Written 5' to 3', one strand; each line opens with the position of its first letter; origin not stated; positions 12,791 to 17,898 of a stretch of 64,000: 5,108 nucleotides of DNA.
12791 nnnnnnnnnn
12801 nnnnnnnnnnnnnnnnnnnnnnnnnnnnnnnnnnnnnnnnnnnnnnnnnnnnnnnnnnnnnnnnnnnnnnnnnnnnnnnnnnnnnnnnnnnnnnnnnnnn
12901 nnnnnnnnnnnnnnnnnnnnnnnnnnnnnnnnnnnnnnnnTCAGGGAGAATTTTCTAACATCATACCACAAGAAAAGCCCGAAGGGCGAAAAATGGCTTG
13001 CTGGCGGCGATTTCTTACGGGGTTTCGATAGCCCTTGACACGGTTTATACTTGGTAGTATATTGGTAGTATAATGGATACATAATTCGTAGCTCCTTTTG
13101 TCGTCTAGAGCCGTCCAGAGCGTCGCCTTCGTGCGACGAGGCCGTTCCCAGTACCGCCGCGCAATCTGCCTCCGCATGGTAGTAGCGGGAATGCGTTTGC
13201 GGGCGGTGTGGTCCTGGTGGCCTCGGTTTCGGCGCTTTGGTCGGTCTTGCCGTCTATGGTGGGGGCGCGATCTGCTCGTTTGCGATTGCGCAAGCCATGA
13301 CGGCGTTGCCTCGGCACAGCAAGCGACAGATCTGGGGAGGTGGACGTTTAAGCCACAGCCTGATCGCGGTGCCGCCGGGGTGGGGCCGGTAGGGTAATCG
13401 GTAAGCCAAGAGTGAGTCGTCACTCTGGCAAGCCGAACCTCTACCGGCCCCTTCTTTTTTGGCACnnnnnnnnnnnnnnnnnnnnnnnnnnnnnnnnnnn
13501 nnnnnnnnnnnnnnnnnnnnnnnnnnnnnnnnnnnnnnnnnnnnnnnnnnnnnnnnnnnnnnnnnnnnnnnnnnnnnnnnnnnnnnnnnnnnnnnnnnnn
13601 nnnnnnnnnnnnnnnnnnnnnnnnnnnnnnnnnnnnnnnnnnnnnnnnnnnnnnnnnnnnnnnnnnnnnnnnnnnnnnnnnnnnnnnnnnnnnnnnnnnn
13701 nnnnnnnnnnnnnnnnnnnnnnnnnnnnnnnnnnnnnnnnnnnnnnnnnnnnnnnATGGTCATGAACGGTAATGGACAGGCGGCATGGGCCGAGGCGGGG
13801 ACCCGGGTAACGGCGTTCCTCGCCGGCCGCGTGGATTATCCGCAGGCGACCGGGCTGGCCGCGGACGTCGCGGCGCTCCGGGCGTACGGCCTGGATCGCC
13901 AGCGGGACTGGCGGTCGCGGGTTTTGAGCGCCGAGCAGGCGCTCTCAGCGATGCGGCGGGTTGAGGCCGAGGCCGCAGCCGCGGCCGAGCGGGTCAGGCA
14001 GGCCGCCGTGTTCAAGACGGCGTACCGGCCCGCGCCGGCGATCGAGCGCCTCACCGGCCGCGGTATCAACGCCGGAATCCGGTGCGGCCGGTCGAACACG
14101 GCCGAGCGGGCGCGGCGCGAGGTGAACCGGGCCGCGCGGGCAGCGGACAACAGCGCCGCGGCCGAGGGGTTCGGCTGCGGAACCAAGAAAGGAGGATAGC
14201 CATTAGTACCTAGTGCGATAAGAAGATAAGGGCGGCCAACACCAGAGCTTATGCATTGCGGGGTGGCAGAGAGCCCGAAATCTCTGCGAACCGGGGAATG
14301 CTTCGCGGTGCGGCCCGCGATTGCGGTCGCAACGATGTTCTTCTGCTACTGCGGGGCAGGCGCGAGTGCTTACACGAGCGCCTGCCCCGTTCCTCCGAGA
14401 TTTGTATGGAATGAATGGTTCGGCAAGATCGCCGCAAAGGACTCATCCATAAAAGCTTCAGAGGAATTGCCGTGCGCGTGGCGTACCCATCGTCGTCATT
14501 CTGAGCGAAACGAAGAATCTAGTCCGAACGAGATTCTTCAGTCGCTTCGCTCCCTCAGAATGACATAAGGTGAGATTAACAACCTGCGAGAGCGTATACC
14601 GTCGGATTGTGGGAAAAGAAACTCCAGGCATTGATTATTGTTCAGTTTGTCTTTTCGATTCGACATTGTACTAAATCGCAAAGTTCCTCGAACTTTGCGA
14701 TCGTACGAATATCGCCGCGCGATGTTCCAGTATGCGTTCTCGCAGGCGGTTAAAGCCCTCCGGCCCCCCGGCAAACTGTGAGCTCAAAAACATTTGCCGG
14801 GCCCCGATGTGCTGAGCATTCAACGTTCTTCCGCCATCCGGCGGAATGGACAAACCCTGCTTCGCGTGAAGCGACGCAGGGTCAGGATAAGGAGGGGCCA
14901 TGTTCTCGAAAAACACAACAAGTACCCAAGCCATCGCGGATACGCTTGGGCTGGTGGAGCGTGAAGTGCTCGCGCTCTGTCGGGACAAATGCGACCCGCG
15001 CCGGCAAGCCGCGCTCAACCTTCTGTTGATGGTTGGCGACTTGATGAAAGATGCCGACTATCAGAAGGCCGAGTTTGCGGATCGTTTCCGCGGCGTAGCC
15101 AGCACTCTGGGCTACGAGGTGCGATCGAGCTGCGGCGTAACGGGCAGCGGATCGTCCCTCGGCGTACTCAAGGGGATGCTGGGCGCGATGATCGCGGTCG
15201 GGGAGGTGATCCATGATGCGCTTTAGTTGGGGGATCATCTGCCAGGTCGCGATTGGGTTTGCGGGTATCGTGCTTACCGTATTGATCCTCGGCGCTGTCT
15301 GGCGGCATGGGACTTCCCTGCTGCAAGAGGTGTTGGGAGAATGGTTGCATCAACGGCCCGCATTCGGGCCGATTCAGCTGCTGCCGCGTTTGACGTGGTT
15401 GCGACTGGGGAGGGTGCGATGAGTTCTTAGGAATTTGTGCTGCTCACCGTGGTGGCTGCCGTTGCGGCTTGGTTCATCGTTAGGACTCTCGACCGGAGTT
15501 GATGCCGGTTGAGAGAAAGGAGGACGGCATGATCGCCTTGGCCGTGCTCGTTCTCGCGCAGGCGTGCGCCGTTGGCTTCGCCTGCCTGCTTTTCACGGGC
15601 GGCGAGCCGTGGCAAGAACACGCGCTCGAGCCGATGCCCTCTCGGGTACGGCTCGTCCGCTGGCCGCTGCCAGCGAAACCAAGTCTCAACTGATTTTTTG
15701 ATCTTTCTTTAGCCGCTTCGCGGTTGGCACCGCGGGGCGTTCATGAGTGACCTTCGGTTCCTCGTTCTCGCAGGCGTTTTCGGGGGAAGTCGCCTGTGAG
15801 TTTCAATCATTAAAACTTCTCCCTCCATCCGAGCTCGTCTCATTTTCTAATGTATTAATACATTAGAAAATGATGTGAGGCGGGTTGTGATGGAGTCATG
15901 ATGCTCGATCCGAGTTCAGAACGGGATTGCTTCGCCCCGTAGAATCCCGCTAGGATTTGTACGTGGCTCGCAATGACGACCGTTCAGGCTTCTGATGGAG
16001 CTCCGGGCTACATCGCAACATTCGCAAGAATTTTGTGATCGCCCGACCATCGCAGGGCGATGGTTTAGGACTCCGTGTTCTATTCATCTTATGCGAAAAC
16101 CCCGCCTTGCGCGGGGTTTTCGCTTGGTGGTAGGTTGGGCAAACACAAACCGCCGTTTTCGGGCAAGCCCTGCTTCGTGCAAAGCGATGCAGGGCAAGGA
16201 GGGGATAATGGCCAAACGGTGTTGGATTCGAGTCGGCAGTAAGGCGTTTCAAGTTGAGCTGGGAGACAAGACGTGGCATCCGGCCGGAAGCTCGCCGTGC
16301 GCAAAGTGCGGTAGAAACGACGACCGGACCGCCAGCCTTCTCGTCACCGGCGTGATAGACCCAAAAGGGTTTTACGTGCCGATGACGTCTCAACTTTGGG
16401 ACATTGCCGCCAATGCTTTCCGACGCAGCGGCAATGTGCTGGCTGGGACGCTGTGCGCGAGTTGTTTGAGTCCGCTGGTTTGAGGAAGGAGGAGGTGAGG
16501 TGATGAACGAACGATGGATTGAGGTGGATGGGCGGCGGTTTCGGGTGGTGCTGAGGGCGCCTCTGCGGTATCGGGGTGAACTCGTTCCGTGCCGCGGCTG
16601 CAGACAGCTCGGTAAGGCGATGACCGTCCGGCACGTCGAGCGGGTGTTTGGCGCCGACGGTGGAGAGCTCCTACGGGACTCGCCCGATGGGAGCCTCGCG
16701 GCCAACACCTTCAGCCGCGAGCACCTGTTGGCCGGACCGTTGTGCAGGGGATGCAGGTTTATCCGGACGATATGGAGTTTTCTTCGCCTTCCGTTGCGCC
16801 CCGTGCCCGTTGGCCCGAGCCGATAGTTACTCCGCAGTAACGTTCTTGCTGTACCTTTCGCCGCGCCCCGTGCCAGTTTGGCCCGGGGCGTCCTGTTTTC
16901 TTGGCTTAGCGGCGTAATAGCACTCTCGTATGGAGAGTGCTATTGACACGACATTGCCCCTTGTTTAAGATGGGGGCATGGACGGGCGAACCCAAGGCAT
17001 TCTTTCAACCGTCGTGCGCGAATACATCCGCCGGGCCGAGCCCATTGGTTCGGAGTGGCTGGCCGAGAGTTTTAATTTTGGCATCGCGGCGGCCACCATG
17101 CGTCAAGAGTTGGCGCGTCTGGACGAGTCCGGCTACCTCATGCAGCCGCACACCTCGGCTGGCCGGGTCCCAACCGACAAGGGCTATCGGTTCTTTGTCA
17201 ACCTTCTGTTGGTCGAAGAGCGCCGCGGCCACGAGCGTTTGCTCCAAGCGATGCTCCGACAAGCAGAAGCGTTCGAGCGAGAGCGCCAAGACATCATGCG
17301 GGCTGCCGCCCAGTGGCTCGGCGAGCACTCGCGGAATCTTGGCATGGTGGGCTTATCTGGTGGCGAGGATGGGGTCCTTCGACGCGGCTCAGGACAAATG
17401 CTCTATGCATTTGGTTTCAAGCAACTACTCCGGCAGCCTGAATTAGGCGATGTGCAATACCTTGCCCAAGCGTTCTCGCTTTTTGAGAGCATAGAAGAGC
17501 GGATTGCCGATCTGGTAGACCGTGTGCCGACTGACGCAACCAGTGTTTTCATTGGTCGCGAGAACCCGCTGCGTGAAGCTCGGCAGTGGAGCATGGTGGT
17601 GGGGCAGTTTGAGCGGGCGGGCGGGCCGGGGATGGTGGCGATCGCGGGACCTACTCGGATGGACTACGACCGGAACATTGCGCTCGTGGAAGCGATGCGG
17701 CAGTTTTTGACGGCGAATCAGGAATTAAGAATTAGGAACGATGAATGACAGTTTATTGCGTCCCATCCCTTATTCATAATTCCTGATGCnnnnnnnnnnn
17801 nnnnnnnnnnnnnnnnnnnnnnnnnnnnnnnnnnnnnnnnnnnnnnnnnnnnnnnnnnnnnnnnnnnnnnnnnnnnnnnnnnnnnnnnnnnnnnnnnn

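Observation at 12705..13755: ~1 kb gene-free gap containing two promoter-driven, highly structured candidate RNAs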

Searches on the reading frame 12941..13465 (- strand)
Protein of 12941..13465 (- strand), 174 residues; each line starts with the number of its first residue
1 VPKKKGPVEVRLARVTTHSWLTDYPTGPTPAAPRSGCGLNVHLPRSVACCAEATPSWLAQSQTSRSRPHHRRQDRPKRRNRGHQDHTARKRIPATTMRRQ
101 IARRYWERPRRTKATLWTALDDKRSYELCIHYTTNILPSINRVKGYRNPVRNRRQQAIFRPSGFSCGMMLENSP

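Call 17: search_protein_families(library=phrogs, max_evalue=0.01, proteins=[window:12941-13465:-])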
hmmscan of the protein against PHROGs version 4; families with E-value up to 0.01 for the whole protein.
window:12941-13465:- (174 aa): 0 families

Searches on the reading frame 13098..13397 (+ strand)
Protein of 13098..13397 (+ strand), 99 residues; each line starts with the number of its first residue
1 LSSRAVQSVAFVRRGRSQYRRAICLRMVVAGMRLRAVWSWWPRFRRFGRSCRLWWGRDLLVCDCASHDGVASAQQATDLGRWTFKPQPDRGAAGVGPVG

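Call 17: search_protein_families(library=phrogs, max_evalue=0.01, proteins=[window:13098-13397:+])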
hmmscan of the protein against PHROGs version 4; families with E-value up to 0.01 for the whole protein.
window:13098-13397:+ (99 aa): 0 families

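Call 90: list_cluster_members(proteins=[L010:8442-8693:+, window:13098-13397:+, window:13237-13392:+, window:13105-13317:-, window:13254-13472:-, window:13539-13676:+, window:12792-13082:-, window:12710-12871:+])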
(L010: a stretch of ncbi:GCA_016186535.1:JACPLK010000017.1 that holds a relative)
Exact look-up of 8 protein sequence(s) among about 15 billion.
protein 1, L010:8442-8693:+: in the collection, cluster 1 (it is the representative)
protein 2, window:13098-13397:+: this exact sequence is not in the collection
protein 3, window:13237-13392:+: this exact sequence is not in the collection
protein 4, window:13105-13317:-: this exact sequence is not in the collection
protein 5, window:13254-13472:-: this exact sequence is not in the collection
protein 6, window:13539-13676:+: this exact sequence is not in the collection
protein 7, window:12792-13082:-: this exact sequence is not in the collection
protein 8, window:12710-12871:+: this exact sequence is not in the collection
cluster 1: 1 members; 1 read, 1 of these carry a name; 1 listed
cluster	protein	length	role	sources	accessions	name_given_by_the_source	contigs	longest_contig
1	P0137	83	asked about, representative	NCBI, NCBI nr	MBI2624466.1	hypothetical protein HYW67_03145 [Candidatus Parcubacteria bacterium] | hypothetical protein [Candidatus Parcubacteria bacterium]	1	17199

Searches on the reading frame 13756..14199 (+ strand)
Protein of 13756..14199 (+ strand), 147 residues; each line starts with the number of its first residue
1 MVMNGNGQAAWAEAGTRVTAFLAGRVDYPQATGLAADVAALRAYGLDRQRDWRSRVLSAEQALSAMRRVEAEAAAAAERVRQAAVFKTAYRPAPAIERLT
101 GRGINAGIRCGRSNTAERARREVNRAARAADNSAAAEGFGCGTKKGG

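Call 16: search_protein_families(library=pfam, max_evalue=0.01, proteins=[window:13756-14199:+])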
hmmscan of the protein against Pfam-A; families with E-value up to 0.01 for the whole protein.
window:13756-14199:+ (147 aa): 0 families

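Call 17: search_protein_families(library=phrogs, max_evalue=0.01, proteins=[window:13756-14199:+])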
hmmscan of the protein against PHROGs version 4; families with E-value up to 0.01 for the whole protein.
window:13756-14199:+ (147 aa): 0 families

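Call 18: find_encoding_contigs(protein=window:13756-14199:+, flank=10000, max_places=10)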
Protein window:13756-14199:+ (147 aa): no gene with exactly this product is on record in the collection.

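Call 20: find_homologous_proteins(query=window:13756-14199:+, max_evalue=0.001)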
Query window:13756-14199:+ (147 aa): 2 proteins with E <= 0.001 among 6359 candidates.
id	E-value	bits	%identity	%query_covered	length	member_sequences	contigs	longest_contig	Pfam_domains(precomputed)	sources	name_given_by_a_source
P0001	4.0e-82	291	100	99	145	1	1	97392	-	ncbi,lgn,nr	ncbi:hypothetical protein HYZ80_01525 [Candidatus Parcubacteria bacterium]|nr:hypothetical protein [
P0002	9.5e-49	183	69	99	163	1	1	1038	-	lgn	-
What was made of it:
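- The window is a Candidatus Parcubacteria MAG (call 20).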

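Call 21: find_encoding_contigs(protein=P0002, flank=10000)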
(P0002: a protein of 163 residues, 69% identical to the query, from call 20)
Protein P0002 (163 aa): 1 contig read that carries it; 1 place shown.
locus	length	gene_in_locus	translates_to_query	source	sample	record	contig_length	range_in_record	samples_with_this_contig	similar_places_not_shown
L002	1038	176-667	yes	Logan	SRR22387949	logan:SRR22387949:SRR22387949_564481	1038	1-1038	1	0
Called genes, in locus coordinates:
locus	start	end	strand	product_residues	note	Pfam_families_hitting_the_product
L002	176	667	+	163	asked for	-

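Call 22: find_encoding_contigs(protein=P0001, flank=10000)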
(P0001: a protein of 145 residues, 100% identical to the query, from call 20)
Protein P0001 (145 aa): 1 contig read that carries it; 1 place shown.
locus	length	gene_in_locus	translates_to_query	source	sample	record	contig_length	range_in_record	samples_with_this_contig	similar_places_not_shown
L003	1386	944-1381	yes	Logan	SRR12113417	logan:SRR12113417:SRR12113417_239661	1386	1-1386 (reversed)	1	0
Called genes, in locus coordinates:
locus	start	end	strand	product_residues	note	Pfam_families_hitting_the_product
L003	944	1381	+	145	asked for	-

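Call 53: search_protein_representatives(alignment_id=A2)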
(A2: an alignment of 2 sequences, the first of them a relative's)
Query: 2 sequences, 163 profile positions. Proteins with E-value up to 0.001 (for the whole library): 2; up to 1e-10: 1; up to 1e-30: 1. The best 2 are listed.
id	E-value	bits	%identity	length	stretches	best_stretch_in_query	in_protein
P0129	2.6e-45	170.4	-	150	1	11-163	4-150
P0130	1.4e-04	37.9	-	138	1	122-163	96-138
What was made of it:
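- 13762..14199 (+): Small orphan ORF (145 aa, HYZ80_01525) controlled by the leader. Only 2 cluster representatives turn up among 1.84 billion (call 53).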

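Call 59: find_encoding_contigs(protein=P0129, flank=10000)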
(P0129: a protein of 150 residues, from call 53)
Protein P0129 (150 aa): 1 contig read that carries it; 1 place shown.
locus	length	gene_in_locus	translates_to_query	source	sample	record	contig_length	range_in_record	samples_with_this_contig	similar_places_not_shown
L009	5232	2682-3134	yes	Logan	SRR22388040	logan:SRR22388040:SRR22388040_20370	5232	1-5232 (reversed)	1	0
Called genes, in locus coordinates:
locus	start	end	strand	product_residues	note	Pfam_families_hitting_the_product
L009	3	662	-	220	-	?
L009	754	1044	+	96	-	-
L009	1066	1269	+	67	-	-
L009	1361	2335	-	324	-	PF01544:CorA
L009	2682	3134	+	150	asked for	-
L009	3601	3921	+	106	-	-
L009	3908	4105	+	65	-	-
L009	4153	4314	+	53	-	-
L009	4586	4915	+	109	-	-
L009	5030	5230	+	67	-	?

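Call 80: search_protein_families(library=padloc, max_evalue=0.01, proteins=[window:13756-14199:+])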
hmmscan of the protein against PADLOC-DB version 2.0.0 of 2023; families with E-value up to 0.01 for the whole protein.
window:13756-14199:+ (147 aa): 0 families

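Call 81: search_protein_families(library=ncbifam, max_evalue=0.01, proteins=[window:13756-14199:+])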
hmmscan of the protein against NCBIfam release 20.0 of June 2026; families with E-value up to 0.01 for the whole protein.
window:13756-14199:+ (147 aa): 1 family
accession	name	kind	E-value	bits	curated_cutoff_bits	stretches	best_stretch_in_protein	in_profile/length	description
NF004524.0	PRK05869.1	equivalog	0.00064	19.1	326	1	55-109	62-116/254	enoyl-CoA hydratase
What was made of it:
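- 13762..14199 (+): No family match (calls 16, 17, 80, 81).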

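Call 82: predict_structure(alignment_id=A8)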
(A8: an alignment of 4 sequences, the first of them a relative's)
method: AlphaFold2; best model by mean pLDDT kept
length: 145 residues; sequences in the alignment: 4
mean_pLDDT: 77.0   pTM: 0.52
mean pLDDT of the five models: 77.0, 74.9, 74.2, 73.1, 72.4
residues with pLDDT >= 90: 72; 70-90: 22; 50-70: 25; < 50: 26
segments of 3 or more residues with pLDDT < 50: 95-110, 137-145
pLDDT, mean of each block of 10 residues (from residue 1): 71 97 96 96 93 97 97 94 79 47 41 66 71 53 40
secondary structure, 60 per line:
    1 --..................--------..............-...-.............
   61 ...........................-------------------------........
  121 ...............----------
elements in order: H3-20 H29-42 H48-87 H113-135

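Call 84: fold_search(model_id=the predicted structure, library=pdb)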
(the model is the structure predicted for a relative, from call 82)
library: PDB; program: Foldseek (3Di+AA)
matches with E <= 10: 14; with E <= 0.001: 0
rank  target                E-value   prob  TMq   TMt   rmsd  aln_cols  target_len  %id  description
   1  5t4i_B                4.8e+00  0.13  0.27  0.15   3.6        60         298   10  A Novel domain in human EXOG converts apoptotic endonuclease to DNA-repair enzyme (released 2017-05-17)
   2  2a9u_A                5.5e+00  0.11  0.32  0.33   6.5       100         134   10  Structure of the N-terminal domain of Human Ubiquitin carboxyl-terminal hydrolase 8 (USP8) (released 2005-08-16)
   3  7p1y_BBB              6.2e+00  0.08  0.23  0.21   5.2        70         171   11  A small alarmone hydrolase TdActApo2 mutant - T78N (released 2022-07-13)
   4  6awl_B                6.2e+00  0.05  0.17  0.13   9.5        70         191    8  Crystal structure of human Coq9 (released 2019-02-06)
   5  9j3d_D                6.6e+00  0.06  0.24  0.12  16.2        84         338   20  Cryo-EM structure of TMexCD1-TOprJ1 (released 2025-08-13)
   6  7pua_Cb               7.1e+00  0.05  0.23  0.23  11.7       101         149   15  Middle assembly intermediate of the Trypanosoma brucei mitoribosomal small subunit (released 2022-03-02)
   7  5bxz_B                7.6e+00  0.05  0.23  0.38   9.9        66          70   18  H17 Bat Influenza NS1 RNA Binding Domain (released 2015-08-19)
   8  7s0r_B                7.6e+00  0.05  0.20  0.32  10.1        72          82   15  Crystal Structure of a Complement Factor H-binding Fragment within the B75KN Region of the Group B Streptococcus Beta  (released 2021-12-15)
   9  7qep_O5               7.6e+00  0.03  0.21  0.24  17.1       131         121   17  Cryo-EM structure of the ribosome from Encephalitozoon cuniculi (released 2022-02-09)
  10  2d9d_MODEL_1_A        8.6e+00  0.06  0.24  0.33   6.0        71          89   10  Solution structure of the BAG domain (275-350) of BAG-family molecular chaperone regulator-5 (released 2006-12-09)
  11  7ody_D                9.2e+00  0.06  0.25  0.37  10.2        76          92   20  Cyanophage S-2L MazG-like pyrophosphohydrolase bound to dGDP and three catalytic Mn2+ ions per active site (released 2021-09-01)
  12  5xu0_A                9.8e+00  0.08  0.28  0.18  16.1        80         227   18  Structure of the membrane fusion protein Spr0693 from Streptococcus pneumoniae R6 (released 2018-01-24)
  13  7jxs_C                9.8e+00  0.07  0.28  0.35  11.2        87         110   14  Crystal Structure Human Immunodeficiency Virus-1 Matrix protein Mutant Q63R Crystal Form 2 (released 2021-04-14)
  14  7p1y_DDD              9.8e+00  0.06  0.23  0.21   5.1        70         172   11  A small alarmone hydrolase TdActApo2 mutant - T78N (released 2022-07-13)
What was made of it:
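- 13762..14199 (+): The AF2 model is helical and has no structural neighbour (calls 82, 84).
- The regulated gene is an orphan helical protein with no metabolic or transport signature (calls 16, 53, 81, 84).
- Tried and rejected: The AlphaFold2 model of the ORF (pLDDT 77) had no Foldseek match in the PDB at E <= 0.001; the best was E = 4.8 (calls 82, 84).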

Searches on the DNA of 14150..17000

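Call 52: search_rna_families(source=window, start=14150, end=17000, threshold=evalue, max_evalue=1)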
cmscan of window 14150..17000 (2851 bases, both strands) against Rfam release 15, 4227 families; matches with E-value up to 1: 2.
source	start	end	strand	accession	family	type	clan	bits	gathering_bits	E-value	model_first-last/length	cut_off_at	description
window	16051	16129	+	RF01772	rnk_pseudo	Cis-reg; leader;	-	27.8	55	0.061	1-108/108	no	Pseudomonas rnk leader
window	15822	15890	+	RF03664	MIR6288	Gene; miRNA;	-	26.8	74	0.022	1-92/92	no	MIR6288 microRNA precursor family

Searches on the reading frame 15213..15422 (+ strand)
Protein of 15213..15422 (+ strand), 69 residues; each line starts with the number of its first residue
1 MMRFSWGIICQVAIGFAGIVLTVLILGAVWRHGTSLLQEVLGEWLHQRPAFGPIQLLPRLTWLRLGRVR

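Call 16: search_protein_families(library=pfam, max_evalue=0.01, proteins=[window:15213-15422:+])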
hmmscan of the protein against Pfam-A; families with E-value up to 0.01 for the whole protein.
window:15213-15422:+ (69 aa): 0 families

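Call 17: search_protein_families(library=phrogs, max_evalue=0.01, proteins=[window:15213-15422:+])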
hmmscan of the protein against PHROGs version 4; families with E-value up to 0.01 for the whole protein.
window:15213-15422:+ (69 aa): 0 families

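Call 80: search_protein_families(library=padloc, max_evalue=0.01, proteins=[window:15213-15422:+])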
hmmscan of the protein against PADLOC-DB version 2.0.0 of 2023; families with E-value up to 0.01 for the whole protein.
window:15213-15422:+ (69 aa): 0 families

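Call 81: search_protein_families(library=ncbifam, max_evalue=0.01, proteins=[window:15213-15422:+])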
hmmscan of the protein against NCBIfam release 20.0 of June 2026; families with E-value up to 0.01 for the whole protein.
window:15213-15422:+ (69 aa): 1 family
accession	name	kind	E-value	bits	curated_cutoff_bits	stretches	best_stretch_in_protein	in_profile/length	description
NF052523.2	TafF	equivalog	0.0031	16.7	420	1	3-35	319-351/379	TafF family fimbrial protein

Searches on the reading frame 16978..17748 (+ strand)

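Call 16: search_protein_families(library=pfam, max_evalue=0.01, proteins=[window:16978-17748:+])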
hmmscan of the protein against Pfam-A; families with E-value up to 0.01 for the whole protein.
window:16978-17748:+ (256 aa): 1 family
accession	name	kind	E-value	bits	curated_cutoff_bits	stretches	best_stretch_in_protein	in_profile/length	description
PF01628.27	HrcA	-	2.7e-18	67.2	22.2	1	131-234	117-215/215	HrcA protein C terminal domain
